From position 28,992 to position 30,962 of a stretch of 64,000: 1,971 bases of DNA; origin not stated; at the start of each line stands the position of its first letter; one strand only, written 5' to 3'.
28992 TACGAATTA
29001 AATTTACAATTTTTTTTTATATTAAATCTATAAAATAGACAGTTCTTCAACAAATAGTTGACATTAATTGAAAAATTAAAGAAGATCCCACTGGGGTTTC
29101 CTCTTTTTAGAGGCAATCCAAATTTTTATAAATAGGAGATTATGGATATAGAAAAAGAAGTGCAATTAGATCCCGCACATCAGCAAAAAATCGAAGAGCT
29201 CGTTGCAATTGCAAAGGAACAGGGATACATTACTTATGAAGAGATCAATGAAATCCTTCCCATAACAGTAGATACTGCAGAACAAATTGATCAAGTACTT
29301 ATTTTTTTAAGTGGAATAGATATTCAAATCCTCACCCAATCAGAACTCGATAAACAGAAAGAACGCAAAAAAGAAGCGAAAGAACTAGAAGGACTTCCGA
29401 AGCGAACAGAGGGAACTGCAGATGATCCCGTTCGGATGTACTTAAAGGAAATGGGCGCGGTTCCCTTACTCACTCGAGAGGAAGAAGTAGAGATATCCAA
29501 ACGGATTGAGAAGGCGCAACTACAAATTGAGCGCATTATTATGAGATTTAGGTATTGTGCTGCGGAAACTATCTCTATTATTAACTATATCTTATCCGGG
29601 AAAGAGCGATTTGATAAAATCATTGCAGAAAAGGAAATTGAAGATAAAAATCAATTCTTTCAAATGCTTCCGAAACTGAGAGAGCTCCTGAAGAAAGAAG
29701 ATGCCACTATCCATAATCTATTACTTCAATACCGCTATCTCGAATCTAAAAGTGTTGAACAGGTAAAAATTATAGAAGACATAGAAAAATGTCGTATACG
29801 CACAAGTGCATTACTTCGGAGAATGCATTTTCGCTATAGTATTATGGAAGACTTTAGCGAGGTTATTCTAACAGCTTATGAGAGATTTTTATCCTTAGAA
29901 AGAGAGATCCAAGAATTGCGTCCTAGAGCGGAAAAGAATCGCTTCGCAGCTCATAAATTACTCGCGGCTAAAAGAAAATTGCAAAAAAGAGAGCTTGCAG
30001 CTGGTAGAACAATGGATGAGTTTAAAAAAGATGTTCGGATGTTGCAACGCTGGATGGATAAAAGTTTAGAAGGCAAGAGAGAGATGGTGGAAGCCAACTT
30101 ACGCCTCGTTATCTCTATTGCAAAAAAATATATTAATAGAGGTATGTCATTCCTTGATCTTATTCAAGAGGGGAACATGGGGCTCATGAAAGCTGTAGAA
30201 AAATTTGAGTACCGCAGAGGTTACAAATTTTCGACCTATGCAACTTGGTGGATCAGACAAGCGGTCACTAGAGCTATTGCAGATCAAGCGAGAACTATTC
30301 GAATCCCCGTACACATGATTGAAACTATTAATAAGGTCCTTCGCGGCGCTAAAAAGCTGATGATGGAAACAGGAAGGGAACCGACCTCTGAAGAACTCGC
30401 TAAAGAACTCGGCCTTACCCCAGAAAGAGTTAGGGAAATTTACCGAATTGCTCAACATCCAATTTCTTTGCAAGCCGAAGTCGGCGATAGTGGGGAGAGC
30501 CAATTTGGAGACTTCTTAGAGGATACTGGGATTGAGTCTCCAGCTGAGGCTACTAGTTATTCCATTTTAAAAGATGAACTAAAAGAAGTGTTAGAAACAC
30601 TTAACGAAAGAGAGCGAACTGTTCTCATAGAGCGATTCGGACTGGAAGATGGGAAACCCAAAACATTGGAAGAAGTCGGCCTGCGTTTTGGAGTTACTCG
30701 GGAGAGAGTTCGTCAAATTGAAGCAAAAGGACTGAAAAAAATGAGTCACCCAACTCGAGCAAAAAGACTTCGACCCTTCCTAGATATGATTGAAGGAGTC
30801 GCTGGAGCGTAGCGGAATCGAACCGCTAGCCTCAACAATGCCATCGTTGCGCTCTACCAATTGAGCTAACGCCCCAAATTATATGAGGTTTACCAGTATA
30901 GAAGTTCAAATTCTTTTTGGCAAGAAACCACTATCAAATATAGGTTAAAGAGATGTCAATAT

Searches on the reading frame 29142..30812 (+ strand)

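Call 73: search_protein_families(library=pfam, proteins=[window:29142-30812:+], max_evalue=0.00001)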
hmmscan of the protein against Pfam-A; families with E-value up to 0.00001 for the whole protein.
window:29142-30812:+ (556 aa): 5 families
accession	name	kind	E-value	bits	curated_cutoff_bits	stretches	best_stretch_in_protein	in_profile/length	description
PF04539.22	Sigma70_r3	-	2.7e-27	95.1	25.3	1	394-470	1-77/78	Sigma-70 region 3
PF04542.20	Sigma70_r2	-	4.2e-23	81.3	24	1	315-385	1-71/71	Sigma-70 region 2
PF04545.22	Sigma70_r4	-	5.8e-20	71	24.1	1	483-535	1-49/50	Sigma-70, region 4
PF03979.19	Sigma70_r1_1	-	2.1e-15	56.9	22.5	1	13-80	3-68/81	Sigma-70 factor, region 1.1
PF00140.25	Sigma70_r1_2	-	2.1e-15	56.8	22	1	95-124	1-30/34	Sigma-70 factor, region 1.2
